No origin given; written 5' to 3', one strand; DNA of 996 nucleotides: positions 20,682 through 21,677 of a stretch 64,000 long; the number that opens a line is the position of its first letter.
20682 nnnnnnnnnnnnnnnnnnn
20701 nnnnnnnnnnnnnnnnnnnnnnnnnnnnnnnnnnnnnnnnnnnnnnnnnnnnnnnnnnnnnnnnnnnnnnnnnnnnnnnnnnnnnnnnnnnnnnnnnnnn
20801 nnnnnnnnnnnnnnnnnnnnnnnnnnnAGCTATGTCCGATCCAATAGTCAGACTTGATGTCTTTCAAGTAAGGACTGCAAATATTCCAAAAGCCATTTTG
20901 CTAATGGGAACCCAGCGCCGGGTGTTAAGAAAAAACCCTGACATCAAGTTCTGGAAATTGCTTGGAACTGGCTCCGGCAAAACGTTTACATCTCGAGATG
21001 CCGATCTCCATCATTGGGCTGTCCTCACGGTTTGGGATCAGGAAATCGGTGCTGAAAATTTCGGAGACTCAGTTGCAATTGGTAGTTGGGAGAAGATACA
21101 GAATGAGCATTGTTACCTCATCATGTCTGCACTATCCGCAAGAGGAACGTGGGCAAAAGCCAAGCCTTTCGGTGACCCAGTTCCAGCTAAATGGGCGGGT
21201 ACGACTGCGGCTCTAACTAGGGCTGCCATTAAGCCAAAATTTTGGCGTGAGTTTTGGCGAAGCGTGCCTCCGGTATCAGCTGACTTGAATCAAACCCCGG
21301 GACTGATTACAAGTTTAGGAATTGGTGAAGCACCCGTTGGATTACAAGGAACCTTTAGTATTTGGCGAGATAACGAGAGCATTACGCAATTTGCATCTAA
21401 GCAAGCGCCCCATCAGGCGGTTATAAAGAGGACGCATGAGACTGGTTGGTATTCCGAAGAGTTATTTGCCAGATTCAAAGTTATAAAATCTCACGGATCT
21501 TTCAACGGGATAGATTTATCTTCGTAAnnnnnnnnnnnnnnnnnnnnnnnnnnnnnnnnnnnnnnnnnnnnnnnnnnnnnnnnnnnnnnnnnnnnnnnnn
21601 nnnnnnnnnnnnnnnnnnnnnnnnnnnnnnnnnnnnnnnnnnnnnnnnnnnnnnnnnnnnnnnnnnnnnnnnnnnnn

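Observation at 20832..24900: Four-gene psi-end tailoring module predicting a myxol/salinixanthin-like carotenoid glycoside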

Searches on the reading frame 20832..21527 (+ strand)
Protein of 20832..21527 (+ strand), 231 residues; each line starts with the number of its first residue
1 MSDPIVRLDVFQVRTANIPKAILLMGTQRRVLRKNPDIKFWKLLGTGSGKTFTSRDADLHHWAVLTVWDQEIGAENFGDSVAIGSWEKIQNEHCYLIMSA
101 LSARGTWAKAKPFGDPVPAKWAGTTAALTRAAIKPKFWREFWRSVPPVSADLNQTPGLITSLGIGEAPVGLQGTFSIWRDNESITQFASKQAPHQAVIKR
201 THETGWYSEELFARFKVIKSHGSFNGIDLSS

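Call 3: search_protein_families(library=pfam, proteins=[window:20832-21527:+], max_evalue=0.01)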
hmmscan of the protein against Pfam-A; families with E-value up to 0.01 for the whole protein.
window:20832-21527:+ (231 aa): 0 families

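Call 4: search_protein_families(library=ncbifam, proteins=[window:20832-21527:+], max_evalue=0.01)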
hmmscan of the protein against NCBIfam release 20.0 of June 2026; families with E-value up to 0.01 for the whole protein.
window:20832-21527:+ (231 aa): 1 family
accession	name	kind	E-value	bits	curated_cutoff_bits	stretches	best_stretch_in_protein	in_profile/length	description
NF045923.1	SpheroidMoxCrtARhod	equivalog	6.1e-54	182.7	300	1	6-226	4-225/226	spheroidene monooxygenase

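Call 7: find_homologous_proteins(query=window:20832-21527:+)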
Query window:20832-21527:+ (231 aa): 5328 proteins with E <= 0.001 among 5619 candidates; the best 120 are listed.
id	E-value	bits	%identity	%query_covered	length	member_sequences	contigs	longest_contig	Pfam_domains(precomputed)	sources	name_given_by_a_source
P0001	7.8e-150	515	98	100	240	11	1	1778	-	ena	-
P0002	5.9e-121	421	87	90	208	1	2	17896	-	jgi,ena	jgi:heme-degrading monooxygenase HmoA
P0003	9.9e-119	413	77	100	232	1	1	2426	-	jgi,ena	jgi:heme-degrading monooxygenase HmoA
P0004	8.1e-94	332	65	98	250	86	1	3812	-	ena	-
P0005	1.7e-93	331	63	98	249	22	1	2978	-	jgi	jgi:heme-degrading monooxygenase HmoA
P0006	2.0e-93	330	61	100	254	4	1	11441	-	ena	-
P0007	3.9e-93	329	65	98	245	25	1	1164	-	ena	-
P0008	1.2e-92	328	62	98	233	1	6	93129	-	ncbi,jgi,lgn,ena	ncbi:MAG: monooxygenase [Actinomycetes bacterium]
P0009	6.4e-92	325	63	100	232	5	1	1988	-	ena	-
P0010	4.0e-91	323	65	98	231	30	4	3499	-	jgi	jgi:heme-degrading monooxygenase HmoA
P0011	1.3e-90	321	64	98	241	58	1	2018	-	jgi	-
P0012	1.4e-90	321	64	98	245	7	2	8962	-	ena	-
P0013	1.4e-90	321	65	98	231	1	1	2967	-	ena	-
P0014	1.9e-90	321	64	98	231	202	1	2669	-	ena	-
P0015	2.4e-90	320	63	98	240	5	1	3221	-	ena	-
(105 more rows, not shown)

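Call 13: find_related_loci(query=A1, collection=genome_contigs, flank=10000)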
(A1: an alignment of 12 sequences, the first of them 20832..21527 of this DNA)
Query A1 (231 aa) in genome_contigs; peptide patterns used: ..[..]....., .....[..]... (x = any residue, [..] = any of these).
600 stretches matched a pattern (row limit reached: there are more); 584 encode a relative of the query (tblastn E <= 1e-3); the best 80 are kept; 80 distinct loci.
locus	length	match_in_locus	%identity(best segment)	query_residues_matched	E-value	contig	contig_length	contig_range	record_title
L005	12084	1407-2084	64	6-231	1e-97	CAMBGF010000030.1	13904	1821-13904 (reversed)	MAG: Bifidobacterium breve isolate TrE-25oct19-270 genome assembly, contig: TrE-25oct19-C5572, whole genome shotgun sequ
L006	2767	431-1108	65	5-230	3e-99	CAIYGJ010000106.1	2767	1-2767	MAG: uncultured actinobacterium isolate Kiruna_bin-00600 genome assembly, contig: bin-00600:106/242, whole genome shotgu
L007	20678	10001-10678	62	1-226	1e-95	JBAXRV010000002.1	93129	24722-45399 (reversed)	MAG: Actinomycetes bacterium isolate ELA592 MAG592_2, whole genome shotgun sequence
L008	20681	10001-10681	64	5-231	7e-95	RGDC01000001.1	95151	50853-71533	MAG: Actinomycetota bacterium isolate WB6_1B_195 contig_100_0, whole genome shotgun sequence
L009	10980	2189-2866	64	5-230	3e-93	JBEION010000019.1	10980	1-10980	MAG: Candidatus Nanopelagicales bacterium isolate Sample-106-S6-bin-12 Sample_106_S6-bin_12-k141_1018750, whole genome s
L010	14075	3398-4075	64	5-230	6e-93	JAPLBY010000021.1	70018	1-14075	MAG: Actinomycetota bacterium isolate LacPavin_0818_WC45_MAG_48_15 LacPavin_0818_WC45_scaffold_1033335, whole genome sho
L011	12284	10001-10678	64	5-230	1e-92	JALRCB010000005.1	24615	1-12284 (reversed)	MAG: Candidatus Nanopelagicales bacterium isolate HQM.3 NODE_5_length_24615_cov_3.938870, whole genome shotgun sequence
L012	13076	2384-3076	62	1-231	1e-91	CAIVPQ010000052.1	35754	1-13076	MAG: uncultured actinobacterium isolate Ja1_bin-3476 genome assembly, contig: bin-3476:052/205, whole genome shotgun seq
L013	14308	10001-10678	62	5-230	6e-89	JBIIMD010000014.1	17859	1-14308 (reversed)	MAG: Candidatus Nanopelagicales bacterium isolate ME2002-06-05pf_3300043568_group1_bin45 Rohwer_bin376_scaffold_1353_c1,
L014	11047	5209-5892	51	4-231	1e-75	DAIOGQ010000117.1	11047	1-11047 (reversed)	MAG TPA_asm: Kineosporiaceae bacterium isolate CTOTU26104 NODE_3364_length_11047_cov_6.156932, whole genome shotgun sequ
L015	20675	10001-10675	52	5-229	8e-75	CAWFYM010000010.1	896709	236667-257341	MAG: uncultured Actinomycetota bacterium isolate MFD05442.bin.1.323 genome assembly, contig: contig_5621, whole genome s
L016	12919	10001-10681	50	5-231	7e-74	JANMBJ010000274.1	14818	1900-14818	MAG: Candidatus Nanopelagicales bacterium isolate OTE_1_metabat_352 OTE_1_k141_4009254, whole genome shotgun sequence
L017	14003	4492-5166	51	5-229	1e-73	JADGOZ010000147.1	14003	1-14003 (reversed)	MAG: Candidatus Nanopelagicales bacterium isolate Chersky_517 k127_13205553, whole genome shotgun sequence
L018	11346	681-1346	50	5-226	1e-73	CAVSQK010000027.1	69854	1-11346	MAG: uncultured Actinomycetes bacterium isolate MFD02979.bin.3.86 genome assembly, contig: contig_36794, whole genome sh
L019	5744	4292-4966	49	5-229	7e-73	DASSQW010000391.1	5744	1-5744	MAG TPA_asm: Candidatus Nanopelagicales bacterium isolate SMAG_U473 k141_2234970, whole genome shotgun sequence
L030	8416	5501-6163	48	5-225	2e-69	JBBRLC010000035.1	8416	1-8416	MAG: Candidatus Nanopelagicales bacterium isolate La1_concoct.225 LA1C_C.225_k141_1302431L_8416_cov_8.0000, whole genome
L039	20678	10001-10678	48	5-229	2e-67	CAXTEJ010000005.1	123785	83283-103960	MAG TPA_asm: uncultured Actinomycetales bacterium isolate private_T1887_metawrap_bin.12 genome assembly, contig: private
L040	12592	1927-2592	48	5-226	9e-68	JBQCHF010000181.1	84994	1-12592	MAG: Motilibacteraceae bacterium isolate bin705 k141_498626, whole genome shotgun sequence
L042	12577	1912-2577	47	5-226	2e-66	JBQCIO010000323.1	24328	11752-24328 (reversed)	MAG: Motilibacteraceae bacterium isolate bin843 k141_308746, whole genome shotgun sequence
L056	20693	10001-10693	45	5-230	1e-62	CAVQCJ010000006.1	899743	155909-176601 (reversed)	MAG: uncultured Actinomycetota bacterium isolate MFD02134.bin.2.237 genome assembly, contig: contig_6541, whole genome s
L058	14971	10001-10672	45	5-228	8e-62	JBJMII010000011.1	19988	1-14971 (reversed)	MAG: Mycobacteriales bacterium isolate H1_16_all_fractions_metab_conc_51_75_17 k255_422875, whole genome shotgun sequenc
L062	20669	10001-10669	45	8-230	3e-61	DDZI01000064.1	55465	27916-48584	MAG TPA_asm: Actinobacteria bacterium UBA3012 UBA3012_contig_1887, whole genome shotgun sequence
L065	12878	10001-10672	45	5-228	9e-61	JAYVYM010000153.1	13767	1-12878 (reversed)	MAG: Frankiales bacterium isolate GL85_UP_metabat_129 GL85_UP_metabat_129_152, whole genome shotgun sequence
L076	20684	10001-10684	46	3-226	9e-59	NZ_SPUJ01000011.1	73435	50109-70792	Nocardioides sp. 1609 Scaffold10_1, whole genome shotgun sequence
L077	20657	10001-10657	42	8-226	9e-59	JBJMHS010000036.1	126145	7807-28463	MAG: Actinomycetales bacterium isolate H2_16_all_fractions_metab_conc_131_71_27 k255_2973589, whole genome shotgun seque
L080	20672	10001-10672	46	8-231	3e-62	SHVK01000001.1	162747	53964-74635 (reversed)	MAG: Candidatus Nanopelagicaceae bacterium isolate Baikal-deep-G34 BACOMB-C143, whole genome shotgun sequence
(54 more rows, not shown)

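Call 29: search_solved_structures(query=A1, max_evalue=1)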
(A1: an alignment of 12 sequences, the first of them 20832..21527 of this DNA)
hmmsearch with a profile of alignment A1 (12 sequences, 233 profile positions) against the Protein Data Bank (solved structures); distinct sequences matched with E-value up to 1: 1.
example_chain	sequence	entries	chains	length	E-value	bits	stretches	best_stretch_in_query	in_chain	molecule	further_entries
4fnh_A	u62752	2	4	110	0.36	13.4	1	52-88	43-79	Heme-degrading monooxygenase isdI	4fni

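Call 39: search_protein_families(library=pfam, proteins=[L040:1025-1912:+, L039:10703-11308:+, L056:15531-17024:-, L065:11263-12873:+, L018:3495-4799:+, L042:4861-5796:+, L030:3444-3974:-, L016:6084-6788:-, L016:8853-9851:+, L080:14084-15565:-], max_evalue=0.001)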
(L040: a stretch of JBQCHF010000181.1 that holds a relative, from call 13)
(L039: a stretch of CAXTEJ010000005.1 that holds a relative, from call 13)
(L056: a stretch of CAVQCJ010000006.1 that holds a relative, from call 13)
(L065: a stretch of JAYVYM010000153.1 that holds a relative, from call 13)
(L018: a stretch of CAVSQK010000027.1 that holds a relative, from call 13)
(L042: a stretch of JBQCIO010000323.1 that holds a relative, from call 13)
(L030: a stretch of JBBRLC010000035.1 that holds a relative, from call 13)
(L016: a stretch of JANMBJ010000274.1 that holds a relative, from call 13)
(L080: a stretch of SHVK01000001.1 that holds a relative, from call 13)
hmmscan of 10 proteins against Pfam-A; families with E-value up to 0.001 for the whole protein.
L040:1025-1912:+ (295 aa): 4 families
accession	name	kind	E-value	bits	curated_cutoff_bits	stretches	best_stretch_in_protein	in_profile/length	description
PF12697.13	Abhydrolase_6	-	5.8e-24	86.4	26.3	1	29-278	1-214/217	Alpha/beta hydrolase family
PF00561.26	Abhydrolase_1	-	1.4e-18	67.9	25.8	1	27-274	1-245/245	alpha/beta hydrolase fold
PF12146.15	Hydrolase_4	-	5.4e-09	36.1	27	1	29-139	7-111/239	Serine aminopeptidase, S33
PF00975.26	Thioesterase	-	0.00011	23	26.4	0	79-143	34-100/226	Thioesterase domain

L039:10703-11308:+ (201 aa): 1 family
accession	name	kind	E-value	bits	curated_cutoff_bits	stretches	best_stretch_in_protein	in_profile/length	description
PF13548.11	DUF4126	-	1.6e-42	145.6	27.5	1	8-174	3-173/175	Domain of unknown function (DUF4126)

L056:15531-17024:- (497 aa): 2 families
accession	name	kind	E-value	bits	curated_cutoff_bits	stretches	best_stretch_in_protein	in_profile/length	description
PF00999.27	Na_H_Exchanger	-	1.5e-46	159.4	26.2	1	16-384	4-374/375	Sodium/hydrogen exchanger, transmembrane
PF02080.26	TrkA_C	-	3e-10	40.3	27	1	413-477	3-69/71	TrkA-C domain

L065:11263-12873:+ (536 aa): 10 families
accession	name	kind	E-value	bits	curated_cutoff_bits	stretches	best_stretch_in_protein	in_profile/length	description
PF13450.12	NAD_binding_8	-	6.5e-13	49.2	21.9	1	14-67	1-53/68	NAD(P)-binding Rossmann-like domain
PF01593.30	Amino_oxidase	-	1.4e-12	48.1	19.8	1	21-297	3-257/443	Flavin containing amine oxidoreductase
PF01266.30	DAO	-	6.2e-08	33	27.9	1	12-47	2-38/353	FAD dependent oxidoreductase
PF00070.33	Pyr_redox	-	3.4e-06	27.9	22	1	11-41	1-31/82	Pyridine nucleotide-disulphide oxidoreductase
PF12831.13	FAD_oxidored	-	3.6e-06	27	27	1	13-50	3-40/416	FAD dependent oxidoreductase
PF07992.20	Pyr_redox_2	-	3.3e-05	23.9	26.1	1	12-43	3-35/291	Pyridine nucleotide-disulphide oxidoreductase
PF01946.23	Thi4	-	6.9e-05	22.6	26.2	1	12-48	20-57/235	Thi4 family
PF01134.28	GIDA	-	0.00014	21.5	22.1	0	13-42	3-32/391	Glucose inhibited division protein A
PF01494.25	FAD_binding_3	-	0.00029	20.6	22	1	13-42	5-34/349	FAD binding domain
PF00890.30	FAD_binding_2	-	0.00061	19.5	20.4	1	12-47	2-37/414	FAD binding domain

L018:3495-4799:+ (434 aa): 0 families

L042:4861-5796:+ (311 aa): 1 family
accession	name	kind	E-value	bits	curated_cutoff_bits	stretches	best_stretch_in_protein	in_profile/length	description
PF18029.7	Glyoxalase_6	-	7.5e-28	97.7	23.6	1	179-290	2-106/106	Glyoxalase-like domain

L030:3444-3974:- (176 aa): 1 family
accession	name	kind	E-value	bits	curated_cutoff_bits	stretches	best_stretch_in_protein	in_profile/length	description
PF20114.4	DUF6504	-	2.2e-20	73.2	24.2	1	90-176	22-103/103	Domain of unknown function (DUF6504)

L016:6084-6788:- (234 aa): 1 family
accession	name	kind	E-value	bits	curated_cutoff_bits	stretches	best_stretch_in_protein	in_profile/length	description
PF18726.6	HEPN_SAV_6107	-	1.3e-36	125.5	27.2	1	118-213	3-97/98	SAV_6107-like HEPN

L016:8853-9851:+ (332 aa): 1 family
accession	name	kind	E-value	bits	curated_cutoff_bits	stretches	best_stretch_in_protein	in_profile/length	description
PF01699.29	Na_Ca_ex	-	9.4e-25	87.8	24.9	2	9-148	2-149/151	Sodium/calcium exchanger protein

L080:14084-15565:- (493 aa): 2 families
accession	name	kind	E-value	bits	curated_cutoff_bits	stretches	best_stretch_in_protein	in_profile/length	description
PF07364.17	DUF1485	-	3.8e-75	253.3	22.8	1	5-291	2-289/290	Metallopeptidase family M81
PF07171.17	MlrC_C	-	1.7e-29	103.8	27.2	1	306-483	2-178/178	MlrC C-terminus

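Call 53: search_dna_similar(query=window:20832-21527:+, collection=plasmids, mode=protein, max_evalue=0.00001, max_rows=15)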
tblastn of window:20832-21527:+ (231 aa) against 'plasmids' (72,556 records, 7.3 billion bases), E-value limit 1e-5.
Records with a match: 10; places in all: 10; records where one place covers at least 80% of the query: 10.
Best place of each record, by identity: <60% 10.
By first word of the organism name: Sulfitobacter 3; Roseobacter 2; Deinococcus 1; Roseinatronobacter 1; Nonomuraea 1; Thalassococcus 1; Tateyamaria 1.
By predicted mobility (MOB-suite, as given by PLSDB): non-mobilizable 9; mobilizable 1.
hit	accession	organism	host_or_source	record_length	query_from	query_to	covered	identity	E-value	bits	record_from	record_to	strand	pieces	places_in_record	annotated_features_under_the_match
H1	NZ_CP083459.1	Deinococcus taeanensis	whole organism,coastal dune soil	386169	20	229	91%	40.1%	7e-40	152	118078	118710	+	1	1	hypothetical protein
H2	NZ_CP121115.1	Roseinatronobacter sp. S2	cell culture,Alkaline Spring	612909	6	228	97%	37.1%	4e-35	139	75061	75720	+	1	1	spheroidene monooxygenase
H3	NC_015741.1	Roseobacter litoralis Och 149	seaweed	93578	4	226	97%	36.3%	6e-32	129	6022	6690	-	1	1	spheroidene monooxygenase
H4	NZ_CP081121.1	Sulfitobacter sp. S190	-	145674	5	226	96%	36.1%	1e-33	134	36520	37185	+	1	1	spheroidene monooxygenase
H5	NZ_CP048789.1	Roseobacter ponti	cell culture,seawater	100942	1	226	98%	35.4%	3e-33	133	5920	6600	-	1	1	spheroidene monooxygenase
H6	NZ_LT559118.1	Nonomuraea gerenzanensis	-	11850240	25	228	88%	38.8%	3e-37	144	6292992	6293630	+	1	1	none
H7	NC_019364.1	Sulfitobacter guttiformis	-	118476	21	226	89%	36.9%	2e-30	125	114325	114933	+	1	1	spheroidene monooxygenase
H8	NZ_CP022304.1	Thalassococcus sp. S3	-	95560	21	226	89%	36.5%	3e-29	121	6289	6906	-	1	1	spheroidene monooxygenase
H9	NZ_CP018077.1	Sulfitobacter alexandrii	Alexandrium minutum,cell culture,cell ...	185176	21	226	89%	36.2%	9e-31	126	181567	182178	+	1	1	spheroidene monooxygenase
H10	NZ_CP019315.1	Tateyamaria omphalii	Single cell,seawater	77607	21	226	89%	35.3%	3e-33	133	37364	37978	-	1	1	spheroidene monooxygenase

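Call 56: predict_structure(alignment_id=A2)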
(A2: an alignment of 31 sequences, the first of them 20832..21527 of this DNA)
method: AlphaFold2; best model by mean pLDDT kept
length: 231 residues; sequences in the alignment: 31
mean_pLDDT: 80.4   pTM: 0.81
mean pLDDT of the five models: 80.4, 79.4, 79.4, 77.0, 76.9
residues with pLDDT >= 90: 76; 70-90: 101; 50-70: 50; < 50: 4
segments of 3 or more residues with pLDDT < 50: 167-169
pLDDT, mean of each block of 10 residues (from residue 1): 85 92 87 91 72 62 92 93 94 94 85 84 87 72 60 77 62 80 73 63 70 90 84 72
secondary structure, 60 per line:
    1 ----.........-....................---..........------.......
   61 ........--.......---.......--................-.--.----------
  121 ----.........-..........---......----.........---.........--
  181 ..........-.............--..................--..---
elements in order: E5-13 H15-34 E38-47 E57-68 H71-77 H81-87 E90-105 E125-133 H135-144 H148-153 E158-166 E170-178 H181-190 H192-204 E207-224

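Call 58: fold_search(model_id=the predicted structure, library=pdb)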
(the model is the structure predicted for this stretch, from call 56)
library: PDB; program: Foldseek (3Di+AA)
matches with E <= 10: 1304; with E <= 0.001: 69
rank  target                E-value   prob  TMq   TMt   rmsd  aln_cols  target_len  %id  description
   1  5f9p_B                5.6e-11  1.00  0.33  0.32  17.0       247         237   13  Crystal structure study of anthrone oxidase-like protein (released 2016-12-14)
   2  3f44                  1.7e-10  1.00  0.34  0.37  16.4       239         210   10  Crystal structure of putative monooxygenase (YP_193413.1) from Lactobacillus acidophilus NCFM at 1.55 A resolution (released 2008-11-18)
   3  3mcs_A                6.3e-10  1.00  0.42  0.44  16.1       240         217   12  Crystal structure of Putative monooxygenase (FN1347) from FUSOBACTERIUM NUCLEATUM SUBSP. NUCLEATUM ATCC 25586 at 2.55  (released 2010-05-19)
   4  5f9p_A                6.3e-10  1.00  0.33  0.32  16.7       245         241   13  Crystal structure study of anthrone oxidase-like protein (released 2016-12-14)
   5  3mcs_B                1.0e-09  1.00  0.41  0.43  15.9       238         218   13  Crystal structure of Putative monooxygenase (FN1347) from FUSOBACTERIUM NUCLEATUM SUBSP. NUCLEATUM ATCC 25586 at 2.55  (released 2010-05-19)
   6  9kdp_B                1.1e-08  1.00  0.33  0.32  16.9       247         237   12  Crystal structure of monooxygenase PenE (released 2025-07-09)
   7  6m35_A                3.2e-08  1.00  0.35  0.27  17.2       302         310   11  Crystal structure of sulfur oxygenase reductase from Sulfurisphaera tokodaii (released 2020-07-15)
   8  9kdp_D                6.1e-08  1.00  0.32  0.33  16.4       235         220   11  Crystal structure of monooxygenase PenE (released 2025-07-09)
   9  9kdp_C                6.5e-08  1.00  0.30  0.31  17.2       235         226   12  Crystal structure of monooxygenase PenE (released 2025-07-09)
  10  9kdp_A                8.8e-08  1.00  0.33  0.33  16.6       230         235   10  Crystal structure of monooxygenase PenE (released 2025-07-09)
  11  6qo0_A                9.4e-08  1.00  0.35  0.27  17.2       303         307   11  I47W mutated sulfur oxygenase reductase from Acidianus ambivaens (released 2020-03-04)
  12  2cb2_A                1.7e-07  1.00  0.35  0.27  17.3       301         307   10  Sulfur Oxygenase Reductase from Acidianus Ambivalens (released 2006-02-24)
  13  6qmv_A                1.9e-07  1.00  0.35  0.28  17.2       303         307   10  E87D sulfur oxygenase reductase (released 2020-03-04)
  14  2pgc_A                2.0e-07  1.00  0.34  0.37  16.0       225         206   11  Crystal structure of a a marine metagenome protein (jcvi_pep_1096685590403) from uncultured marine organism at 2.53 A  (released 2007-04-24)
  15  2pgc_B                2.2e-07  1.00  0.34  0.37  16.0       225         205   11  Crystal structure of a a marine metagenome protein (jcvi_pep_1096685590403) from uncultured marine organism at 2.53 A  (released 2007-04-24)
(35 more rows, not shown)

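Call 59: get_annotated_region(hit=H1, flank=8000)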
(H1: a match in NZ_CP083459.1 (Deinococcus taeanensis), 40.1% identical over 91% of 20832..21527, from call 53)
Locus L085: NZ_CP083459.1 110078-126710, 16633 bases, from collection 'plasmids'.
description: Deinococcus taeanensis strain TS293 plasmid p_TS293_5, complete sequence
organism: Deinococcus taeanensis (NCBI taxid 2737050)
taxonomy: Bacteria; Deinococcota; Deinococci; Deinococcales; Deinococcaceae; Deinococcus; Deinococcus taeanensis
host: -; source: whole organism,coastal dune soil; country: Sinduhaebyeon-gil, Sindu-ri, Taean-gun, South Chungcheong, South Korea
typing (MOB-suite, as given by PLSDB): mobilizable; relaxase MOBP
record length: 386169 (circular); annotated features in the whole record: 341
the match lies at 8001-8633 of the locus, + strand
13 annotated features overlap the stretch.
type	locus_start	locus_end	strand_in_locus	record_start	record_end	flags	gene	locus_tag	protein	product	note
CDS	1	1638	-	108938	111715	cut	-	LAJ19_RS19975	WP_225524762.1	PAS domain S-box protein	-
CDS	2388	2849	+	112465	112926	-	-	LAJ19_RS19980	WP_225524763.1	response regulator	-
CDS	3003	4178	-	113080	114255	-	-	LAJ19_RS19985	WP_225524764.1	hypothetical protein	-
CDS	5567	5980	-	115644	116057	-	-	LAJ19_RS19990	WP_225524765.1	response regulator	-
CDS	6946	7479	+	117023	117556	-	-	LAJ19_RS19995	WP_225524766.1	hypothetical protein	-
CDS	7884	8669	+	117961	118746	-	-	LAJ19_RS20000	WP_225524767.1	hypothetical protein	-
CDS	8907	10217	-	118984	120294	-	-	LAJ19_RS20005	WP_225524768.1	PAS domain-containing protein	-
CDS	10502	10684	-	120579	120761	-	-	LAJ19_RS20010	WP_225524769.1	hypothetical protein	-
CDS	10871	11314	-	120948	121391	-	-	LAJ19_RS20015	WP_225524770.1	hypothetical protein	-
CDS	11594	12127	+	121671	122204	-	-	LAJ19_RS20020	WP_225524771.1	GNAT family N-acetyltransferase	-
CDS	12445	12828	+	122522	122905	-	-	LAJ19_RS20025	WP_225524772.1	MerR family transcriptional regulator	GO:0006355 - regulation of DNA-templated transcription [Evidence IEA]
CDS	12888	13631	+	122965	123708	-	-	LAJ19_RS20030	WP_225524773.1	MBL fold metallo-hydrolase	-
CDS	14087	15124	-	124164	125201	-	-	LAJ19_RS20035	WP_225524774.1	hypothetical protein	-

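Call 64: get_annotated_region(hit=H6, flank=10000)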
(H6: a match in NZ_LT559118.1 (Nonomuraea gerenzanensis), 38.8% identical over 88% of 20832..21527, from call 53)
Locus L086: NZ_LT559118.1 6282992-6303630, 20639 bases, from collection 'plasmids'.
description: Nonomuraea gerenzanensis isolate nono1 plasmid I, complete sequence
organism: Nonomuraea gerenzanensis (NCBI taxid 93944)
taxonomy: Bacteria; Actinomycetota; Actinomycetes; Streptosporangiales; Streptosporangiaceae; Nonomuraea; Nonomuraea gerenzanensis
host: -; source: -; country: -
typing (MOB-suite, as given by PLSDB): non-mobilizable
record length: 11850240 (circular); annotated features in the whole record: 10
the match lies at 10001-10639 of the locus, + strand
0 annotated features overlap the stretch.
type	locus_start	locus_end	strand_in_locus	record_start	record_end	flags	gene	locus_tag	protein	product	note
